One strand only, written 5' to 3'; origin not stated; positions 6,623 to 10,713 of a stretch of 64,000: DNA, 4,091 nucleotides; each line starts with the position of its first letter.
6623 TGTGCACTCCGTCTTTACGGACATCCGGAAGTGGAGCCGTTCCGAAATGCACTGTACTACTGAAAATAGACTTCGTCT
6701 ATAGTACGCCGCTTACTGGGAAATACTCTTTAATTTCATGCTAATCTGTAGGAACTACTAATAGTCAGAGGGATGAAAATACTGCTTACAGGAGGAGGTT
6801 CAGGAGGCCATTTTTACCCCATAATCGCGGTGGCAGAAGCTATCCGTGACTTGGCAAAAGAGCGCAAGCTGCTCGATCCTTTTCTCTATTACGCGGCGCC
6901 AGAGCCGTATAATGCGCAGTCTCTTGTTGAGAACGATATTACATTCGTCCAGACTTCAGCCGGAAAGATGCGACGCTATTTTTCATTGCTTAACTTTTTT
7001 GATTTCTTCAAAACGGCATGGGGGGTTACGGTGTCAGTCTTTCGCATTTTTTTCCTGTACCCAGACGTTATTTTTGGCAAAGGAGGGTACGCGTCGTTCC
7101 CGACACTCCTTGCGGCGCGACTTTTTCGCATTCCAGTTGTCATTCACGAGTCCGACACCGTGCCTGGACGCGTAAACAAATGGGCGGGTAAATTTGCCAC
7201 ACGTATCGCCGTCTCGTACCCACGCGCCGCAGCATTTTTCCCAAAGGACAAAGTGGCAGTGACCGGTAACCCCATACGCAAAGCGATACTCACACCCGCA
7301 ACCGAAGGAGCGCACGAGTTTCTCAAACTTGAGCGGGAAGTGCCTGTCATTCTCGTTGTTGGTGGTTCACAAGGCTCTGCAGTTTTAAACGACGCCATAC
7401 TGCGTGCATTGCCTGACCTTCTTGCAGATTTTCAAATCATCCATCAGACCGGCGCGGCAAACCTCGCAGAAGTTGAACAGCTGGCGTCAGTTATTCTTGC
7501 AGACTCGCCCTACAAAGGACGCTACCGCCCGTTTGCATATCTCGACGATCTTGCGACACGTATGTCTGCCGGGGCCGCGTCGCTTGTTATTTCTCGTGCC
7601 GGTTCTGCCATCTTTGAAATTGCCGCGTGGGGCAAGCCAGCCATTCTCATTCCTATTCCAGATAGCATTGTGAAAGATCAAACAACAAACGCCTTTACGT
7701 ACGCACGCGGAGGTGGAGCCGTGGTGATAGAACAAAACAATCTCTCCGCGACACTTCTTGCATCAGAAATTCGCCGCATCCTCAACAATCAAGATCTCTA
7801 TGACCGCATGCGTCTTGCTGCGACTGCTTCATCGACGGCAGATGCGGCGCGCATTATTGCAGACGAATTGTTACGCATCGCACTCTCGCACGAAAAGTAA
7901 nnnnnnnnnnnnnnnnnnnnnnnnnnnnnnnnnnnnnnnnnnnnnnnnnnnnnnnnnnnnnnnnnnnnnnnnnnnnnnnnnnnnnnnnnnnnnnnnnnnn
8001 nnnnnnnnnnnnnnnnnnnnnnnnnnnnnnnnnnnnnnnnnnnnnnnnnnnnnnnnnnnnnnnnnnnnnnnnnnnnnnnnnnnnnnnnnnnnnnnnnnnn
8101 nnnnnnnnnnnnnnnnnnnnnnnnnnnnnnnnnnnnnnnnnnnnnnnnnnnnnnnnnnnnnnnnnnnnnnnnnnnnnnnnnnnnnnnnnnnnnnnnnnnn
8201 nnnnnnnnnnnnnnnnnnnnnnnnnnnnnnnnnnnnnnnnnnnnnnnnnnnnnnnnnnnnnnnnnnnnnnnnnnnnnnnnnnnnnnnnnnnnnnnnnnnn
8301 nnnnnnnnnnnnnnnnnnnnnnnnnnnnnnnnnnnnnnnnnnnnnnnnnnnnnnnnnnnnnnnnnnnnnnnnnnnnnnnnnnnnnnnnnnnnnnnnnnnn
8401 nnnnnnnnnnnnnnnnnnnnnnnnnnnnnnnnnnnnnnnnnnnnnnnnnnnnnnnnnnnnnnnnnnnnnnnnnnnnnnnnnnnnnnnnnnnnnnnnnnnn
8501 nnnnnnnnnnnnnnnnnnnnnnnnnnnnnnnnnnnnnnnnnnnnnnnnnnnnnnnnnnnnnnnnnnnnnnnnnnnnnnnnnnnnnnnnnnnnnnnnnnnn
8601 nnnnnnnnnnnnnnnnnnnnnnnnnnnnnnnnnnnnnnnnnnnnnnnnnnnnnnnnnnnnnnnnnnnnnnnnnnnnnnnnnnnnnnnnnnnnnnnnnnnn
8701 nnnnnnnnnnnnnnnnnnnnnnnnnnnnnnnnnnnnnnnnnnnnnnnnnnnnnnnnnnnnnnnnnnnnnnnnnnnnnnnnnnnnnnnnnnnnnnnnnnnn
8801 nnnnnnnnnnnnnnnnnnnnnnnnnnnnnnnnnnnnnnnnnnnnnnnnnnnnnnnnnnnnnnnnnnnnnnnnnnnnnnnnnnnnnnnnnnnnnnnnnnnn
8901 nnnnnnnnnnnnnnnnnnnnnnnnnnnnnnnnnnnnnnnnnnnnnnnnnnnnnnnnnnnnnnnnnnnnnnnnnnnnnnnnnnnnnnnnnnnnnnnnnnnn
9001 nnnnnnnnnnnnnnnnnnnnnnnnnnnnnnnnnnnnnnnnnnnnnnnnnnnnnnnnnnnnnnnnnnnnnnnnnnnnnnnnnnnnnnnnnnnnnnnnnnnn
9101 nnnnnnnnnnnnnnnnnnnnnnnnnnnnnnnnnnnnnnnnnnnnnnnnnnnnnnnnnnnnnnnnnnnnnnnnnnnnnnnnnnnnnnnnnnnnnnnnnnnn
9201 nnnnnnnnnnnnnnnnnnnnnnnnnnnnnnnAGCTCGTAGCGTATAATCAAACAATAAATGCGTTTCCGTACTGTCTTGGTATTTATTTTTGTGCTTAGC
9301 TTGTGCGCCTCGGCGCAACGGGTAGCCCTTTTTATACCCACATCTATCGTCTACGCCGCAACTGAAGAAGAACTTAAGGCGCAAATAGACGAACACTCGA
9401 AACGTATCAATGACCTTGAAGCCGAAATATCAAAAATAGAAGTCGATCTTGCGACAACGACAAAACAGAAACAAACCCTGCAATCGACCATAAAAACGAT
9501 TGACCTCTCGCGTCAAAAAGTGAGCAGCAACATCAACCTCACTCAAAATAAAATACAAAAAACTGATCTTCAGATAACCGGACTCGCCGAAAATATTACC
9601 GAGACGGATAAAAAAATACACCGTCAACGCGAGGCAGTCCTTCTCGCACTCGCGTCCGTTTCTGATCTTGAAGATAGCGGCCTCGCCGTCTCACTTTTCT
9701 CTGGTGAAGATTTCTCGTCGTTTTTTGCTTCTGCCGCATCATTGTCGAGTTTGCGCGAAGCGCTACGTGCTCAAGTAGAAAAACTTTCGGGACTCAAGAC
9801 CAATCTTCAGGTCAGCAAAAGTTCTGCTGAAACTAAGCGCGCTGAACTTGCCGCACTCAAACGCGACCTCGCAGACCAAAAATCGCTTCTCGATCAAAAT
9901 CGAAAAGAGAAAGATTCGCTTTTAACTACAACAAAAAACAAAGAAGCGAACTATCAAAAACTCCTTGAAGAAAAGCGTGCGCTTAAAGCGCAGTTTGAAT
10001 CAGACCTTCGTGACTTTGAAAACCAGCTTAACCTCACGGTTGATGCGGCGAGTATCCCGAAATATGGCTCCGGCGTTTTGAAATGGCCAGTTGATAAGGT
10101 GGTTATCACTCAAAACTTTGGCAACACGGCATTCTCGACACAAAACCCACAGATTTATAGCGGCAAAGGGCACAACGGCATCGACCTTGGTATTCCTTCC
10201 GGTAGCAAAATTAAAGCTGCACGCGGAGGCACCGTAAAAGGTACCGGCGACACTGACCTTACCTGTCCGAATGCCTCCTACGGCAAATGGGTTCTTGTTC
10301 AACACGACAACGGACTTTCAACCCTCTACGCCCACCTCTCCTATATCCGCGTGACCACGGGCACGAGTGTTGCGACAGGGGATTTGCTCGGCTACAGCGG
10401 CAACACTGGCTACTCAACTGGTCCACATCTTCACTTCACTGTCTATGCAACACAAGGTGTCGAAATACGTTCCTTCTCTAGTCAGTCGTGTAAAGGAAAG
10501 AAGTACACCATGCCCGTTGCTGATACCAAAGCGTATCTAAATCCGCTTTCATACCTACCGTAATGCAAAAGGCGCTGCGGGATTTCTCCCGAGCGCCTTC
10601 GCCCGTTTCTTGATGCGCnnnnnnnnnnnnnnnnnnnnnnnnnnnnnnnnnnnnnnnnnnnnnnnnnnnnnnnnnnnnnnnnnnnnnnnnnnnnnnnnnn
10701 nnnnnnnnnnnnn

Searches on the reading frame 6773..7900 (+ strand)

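Call 29: search_protein_families(library=pfam, proteins=[window:6773-7900:+], max_evalue=0.001)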
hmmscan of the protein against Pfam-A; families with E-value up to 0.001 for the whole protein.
window:6773-7900:+ (375 aa): 3 families
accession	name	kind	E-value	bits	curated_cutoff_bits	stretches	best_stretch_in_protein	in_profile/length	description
PF04101.22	Glyco_tran_28_C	-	5.3e-29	101.8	22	1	192-358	1-162/166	Glycosyltransferase family 28 C-terminal domain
PF03033.26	Glyco_transf_28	-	2.4e-25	89.7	26.2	1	3-146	1-138/139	Glycosyltransferase family 28 N-terminal domain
PF13579.12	Glyco_trans_4_4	-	0.00094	20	29.7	0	96-145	71-120/158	Glycosyl transferase 4-like domain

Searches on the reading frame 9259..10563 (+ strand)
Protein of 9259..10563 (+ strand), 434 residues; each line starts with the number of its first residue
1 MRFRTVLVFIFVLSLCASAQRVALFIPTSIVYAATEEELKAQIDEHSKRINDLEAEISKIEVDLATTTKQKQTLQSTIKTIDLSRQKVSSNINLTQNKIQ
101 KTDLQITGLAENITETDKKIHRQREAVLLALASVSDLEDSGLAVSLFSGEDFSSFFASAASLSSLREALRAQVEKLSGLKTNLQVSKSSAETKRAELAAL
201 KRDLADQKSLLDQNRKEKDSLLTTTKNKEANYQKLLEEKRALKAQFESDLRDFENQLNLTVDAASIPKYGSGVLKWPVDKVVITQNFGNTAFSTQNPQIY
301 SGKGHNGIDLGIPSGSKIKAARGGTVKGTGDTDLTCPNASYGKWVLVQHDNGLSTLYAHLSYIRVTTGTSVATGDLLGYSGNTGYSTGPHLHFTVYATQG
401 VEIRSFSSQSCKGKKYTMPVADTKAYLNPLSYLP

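Call 22: find_related_loci(query=window:9259-10563:+, collection=genome_contigs, flank=10000)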
Query window:9259-10563:+ (434 aa) in genome_contigs; peptide patterns used: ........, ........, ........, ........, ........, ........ (x = any residue, [..] = any of these).
313 stretches matched a pattern; 20 encode a relative of the query (tblastn E <= 1e-3); 20 distinct loci.
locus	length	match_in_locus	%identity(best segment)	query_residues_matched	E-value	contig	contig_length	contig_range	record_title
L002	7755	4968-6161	48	35-433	2e-118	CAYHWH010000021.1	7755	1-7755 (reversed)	MAG TPA_asm: uncultured Candidatus Saccharibacteria bacterium isolate ERP119705_co16_95 genome assembly, contig: NODE_74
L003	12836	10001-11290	45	3-434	6e-117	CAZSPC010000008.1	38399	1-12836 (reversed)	MAG TPA_asm: uncultured Candidatus Saccharibacteria bacterium isolate SRP167671_co2_252 genome assembly, contig: NODE_13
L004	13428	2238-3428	45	37-433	4e-111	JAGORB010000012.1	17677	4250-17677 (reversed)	MAG: Candidatus Paceibacterota bacterium isolate Gw_Eff_bin_236 Gw_Eff_6880_length_17677_cov_8.501197, whole genome shot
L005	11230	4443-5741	42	1-434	2e-110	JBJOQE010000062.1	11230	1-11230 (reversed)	MAG: Candidatus Parcubacteria bacterium isolate whiteclaycreek2_2019_sw_WHONDRS-S19S_0038_B_bin.31 scaffold_448283, whol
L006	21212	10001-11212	44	31-434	2e-110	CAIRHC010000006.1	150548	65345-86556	MAG: Candidatus Vogelbacteria bacterium isolate KTt_bin-1541 genome assembly, contig: bin-1541:06/11, whole genome shotg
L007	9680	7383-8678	42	1-433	1e-108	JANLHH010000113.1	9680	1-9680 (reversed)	MAG: Patescibacteria group bacterium isolate P6-12 k99_44397, whole genome shotgun sequence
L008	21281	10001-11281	41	3-434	1e-107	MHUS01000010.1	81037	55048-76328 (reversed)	MAG: Candidatus Yonathbacteria bacterium RIFCSPHIGHO2_01_FULL_51_10 rifcsphigho2_01_scaffold_1556, whole genome shotgun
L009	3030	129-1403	41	12-433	9e-111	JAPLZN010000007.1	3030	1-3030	MAG: Candidatus Vogelbacteria bacterium isolate LacPavin_0920_WC90_MAG_48_8 LacPavin_0920_WC90_scaffold_728343, whole ge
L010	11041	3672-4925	41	18-434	1e-106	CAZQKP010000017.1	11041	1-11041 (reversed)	MAG TPA_asm: uncultured Candidatus Saccharibacteria bacterium isolate SRP273308_co1_145 genome assembly, contig: NODE_79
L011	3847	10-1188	44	38-433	3e-106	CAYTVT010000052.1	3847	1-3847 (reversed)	MAG TPA_asm: uncultured Candidatus Saccharibacteria bacterium isolate ERP013524_co1_14 genome assembly, contig: NODE_828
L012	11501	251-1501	43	33-433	3e-103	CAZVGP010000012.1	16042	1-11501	MAG TPA_asm: uncultured Candidatus Saccharibacteria bacterium isolate SRP269290_co8_15 genome assembly, contig: NODE_633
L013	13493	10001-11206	40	33-433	7e-99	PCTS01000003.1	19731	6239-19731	MAG: Candidatus Campbellbacteria bacterium CG22_combo_CG10-13_8_21_14_all_43_18 CG22_scaffold_1558_c, whole genome shotg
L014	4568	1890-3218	40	8-433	5e-99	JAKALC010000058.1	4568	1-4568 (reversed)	MAG: bacterium isolate WY5.bin108 NODE_39729_length_4568_cov_1.311191, whole genome shotgun sequence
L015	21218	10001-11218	40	33-434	5e-100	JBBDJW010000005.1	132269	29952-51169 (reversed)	MAG: Candidatus Paceibacterota bacterium isolate LejiaA_43_14 Lejia_A_226_length_132269_cov_8, whole genome shotgun sequ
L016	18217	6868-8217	38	1-433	9e-94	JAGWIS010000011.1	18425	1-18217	MAG: Patescibacteria group bacterium isolate REEB12 contig-150_3744, whole genome shotgun sequence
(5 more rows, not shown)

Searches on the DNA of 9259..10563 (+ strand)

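Call 24: search_rna_families(sources=[L010, L004, L007, L012, L014, L016, L008, L006, L020], threshold=gathering)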
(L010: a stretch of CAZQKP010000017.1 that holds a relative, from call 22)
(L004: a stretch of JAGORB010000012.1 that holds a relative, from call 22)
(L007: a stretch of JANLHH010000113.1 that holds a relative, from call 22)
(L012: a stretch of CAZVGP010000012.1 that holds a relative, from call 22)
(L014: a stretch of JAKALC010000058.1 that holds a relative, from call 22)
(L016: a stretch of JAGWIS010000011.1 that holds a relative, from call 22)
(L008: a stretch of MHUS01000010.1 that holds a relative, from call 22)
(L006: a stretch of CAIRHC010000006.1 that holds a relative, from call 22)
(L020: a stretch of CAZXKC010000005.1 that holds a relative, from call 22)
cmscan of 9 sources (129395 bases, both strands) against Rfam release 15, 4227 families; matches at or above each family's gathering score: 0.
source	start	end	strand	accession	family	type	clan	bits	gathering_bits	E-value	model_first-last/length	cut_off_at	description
